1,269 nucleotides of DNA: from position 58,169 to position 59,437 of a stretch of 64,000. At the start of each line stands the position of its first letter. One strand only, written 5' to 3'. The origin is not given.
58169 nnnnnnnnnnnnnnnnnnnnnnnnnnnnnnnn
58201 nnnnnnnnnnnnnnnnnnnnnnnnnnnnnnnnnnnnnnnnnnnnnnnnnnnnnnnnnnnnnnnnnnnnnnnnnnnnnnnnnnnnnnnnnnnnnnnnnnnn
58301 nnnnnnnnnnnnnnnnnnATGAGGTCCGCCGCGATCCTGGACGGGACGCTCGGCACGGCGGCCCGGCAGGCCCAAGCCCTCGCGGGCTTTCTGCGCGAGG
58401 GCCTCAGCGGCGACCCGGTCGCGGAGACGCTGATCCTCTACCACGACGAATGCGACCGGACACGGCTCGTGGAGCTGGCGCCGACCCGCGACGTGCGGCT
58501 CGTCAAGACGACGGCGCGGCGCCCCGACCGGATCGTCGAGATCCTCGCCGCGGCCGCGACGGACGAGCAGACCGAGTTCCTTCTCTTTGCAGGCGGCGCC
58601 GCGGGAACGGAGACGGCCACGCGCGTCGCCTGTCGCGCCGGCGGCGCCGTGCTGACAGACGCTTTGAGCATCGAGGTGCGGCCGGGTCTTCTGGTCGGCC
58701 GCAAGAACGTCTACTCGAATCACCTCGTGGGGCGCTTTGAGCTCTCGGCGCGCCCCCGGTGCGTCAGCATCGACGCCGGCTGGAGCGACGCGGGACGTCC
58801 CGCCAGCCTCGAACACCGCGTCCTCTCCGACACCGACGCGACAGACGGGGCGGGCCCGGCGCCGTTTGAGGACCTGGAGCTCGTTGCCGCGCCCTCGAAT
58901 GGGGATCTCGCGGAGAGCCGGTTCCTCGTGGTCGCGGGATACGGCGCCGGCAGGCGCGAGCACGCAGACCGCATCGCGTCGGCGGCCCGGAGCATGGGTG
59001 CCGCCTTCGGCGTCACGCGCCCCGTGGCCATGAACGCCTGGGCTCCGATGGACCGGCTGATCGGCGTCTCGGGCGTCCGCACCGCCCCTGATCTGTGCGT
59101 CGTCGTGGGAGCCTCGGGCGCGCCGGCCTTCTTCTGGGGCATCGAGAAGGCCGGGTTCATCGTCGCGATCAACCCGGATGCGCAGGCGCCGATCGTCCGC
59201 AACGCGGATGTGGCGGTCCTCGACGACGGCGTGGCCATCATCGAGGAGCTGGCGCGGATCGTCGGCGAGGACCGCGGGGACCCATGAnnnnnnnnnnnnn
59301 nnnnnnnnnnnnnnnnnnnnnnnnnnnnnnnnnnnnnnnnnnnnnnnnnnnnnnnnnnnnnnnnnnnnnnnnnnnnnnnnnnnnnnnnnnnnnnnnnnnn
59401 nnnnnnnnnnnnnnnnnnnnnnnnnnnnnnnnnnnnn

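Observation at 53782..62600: Single operon: SDR, FGGY kinase, then two tandem [FAD-linked oxidase-EtfB-EtfA] units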

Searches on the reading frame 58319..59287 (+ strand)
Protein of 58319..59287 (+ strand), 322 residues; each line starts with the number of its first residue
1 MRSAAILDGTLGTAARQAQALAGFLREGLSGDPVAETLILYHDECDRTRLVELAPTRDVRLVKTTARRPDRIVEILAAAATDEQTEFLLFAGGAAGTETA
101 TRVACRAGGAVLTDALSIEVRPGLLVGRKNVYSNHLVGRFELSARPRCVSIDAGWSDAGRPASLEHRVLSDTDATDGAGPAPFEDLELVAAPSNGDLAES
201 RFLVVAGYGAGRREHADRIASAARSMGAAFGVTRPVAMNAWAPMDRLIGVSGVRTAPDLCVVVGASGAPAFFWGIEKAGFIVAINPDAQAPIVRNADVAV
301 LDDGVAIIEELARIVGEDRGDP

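Call 75: find_homologous_proteins(query=window:58319-59287:+, max_evalue=0.00001)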
Query window:58319-59287:+ (322 aa): 374 proteins with E <= 0.00001 among 8000 candidates; the best 120 are listed.
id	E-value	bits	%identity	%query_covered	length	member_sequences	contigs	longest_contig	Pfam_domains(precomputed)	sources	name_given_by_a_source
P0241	7.4e-195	664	96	100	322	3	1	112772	PF01012.28,PF00766.26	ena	-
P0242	4.4e-179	612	90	100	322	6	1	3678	PF01012.28,PF00766.26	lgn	-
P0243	4.5e-176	603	89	100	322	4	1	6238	PF01012.28,PF00766.26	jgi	-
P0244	2.3e-174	597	87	100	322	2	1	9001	PF01012.28,PF00766.26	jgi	jgi:electron transfer flavoprotein alpha subunit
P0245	1.3e-168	578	84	100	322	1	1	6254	PF01012.28,PF00766.26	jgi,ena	jgi:electron transfer flavoprotein alpha subunit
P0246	1.7e-144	499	75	98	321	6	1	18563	PF01012.28,PF00766.26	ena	-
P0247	4.7e-144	497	75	98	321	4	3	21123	PF01012.28,PF00766.26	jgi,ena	-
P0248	1.1e-143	496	74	100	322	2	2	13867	PF01012.28,PF00766.26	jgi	-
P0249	6.0e-143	494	72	99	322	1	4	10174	PF00766.26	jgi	jgi:electron transfer flavoprotein alpha subunit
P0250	9.3e-143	493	77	94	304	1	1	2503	PF01012.28,PF00766.26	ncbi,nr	ncbi:MAG TPA: FAD-binding protein, partial [Thermoleophilia bacterium]|nr:FAD-binding protein [Therm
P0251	4.4e-141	488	71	99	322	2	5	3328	PF01012.28,PF00766.26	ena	-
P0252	4.8e-141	488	73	99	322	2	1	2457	PF01012.28,PF00766.26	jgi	jgi:electron transfer flavoprotein alpha subunit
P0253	4.1e-140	485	74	98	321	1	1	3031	PF01012.28,PF00766.26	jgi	jgi:electron transfer flavoprotein alpha subunit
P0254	4.9e-140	484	72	99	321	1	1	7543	PF01012.28,PF00766.26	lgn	-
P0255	1.5e-139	483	72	99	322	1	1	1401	PF01012.28,PF00766.26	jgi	-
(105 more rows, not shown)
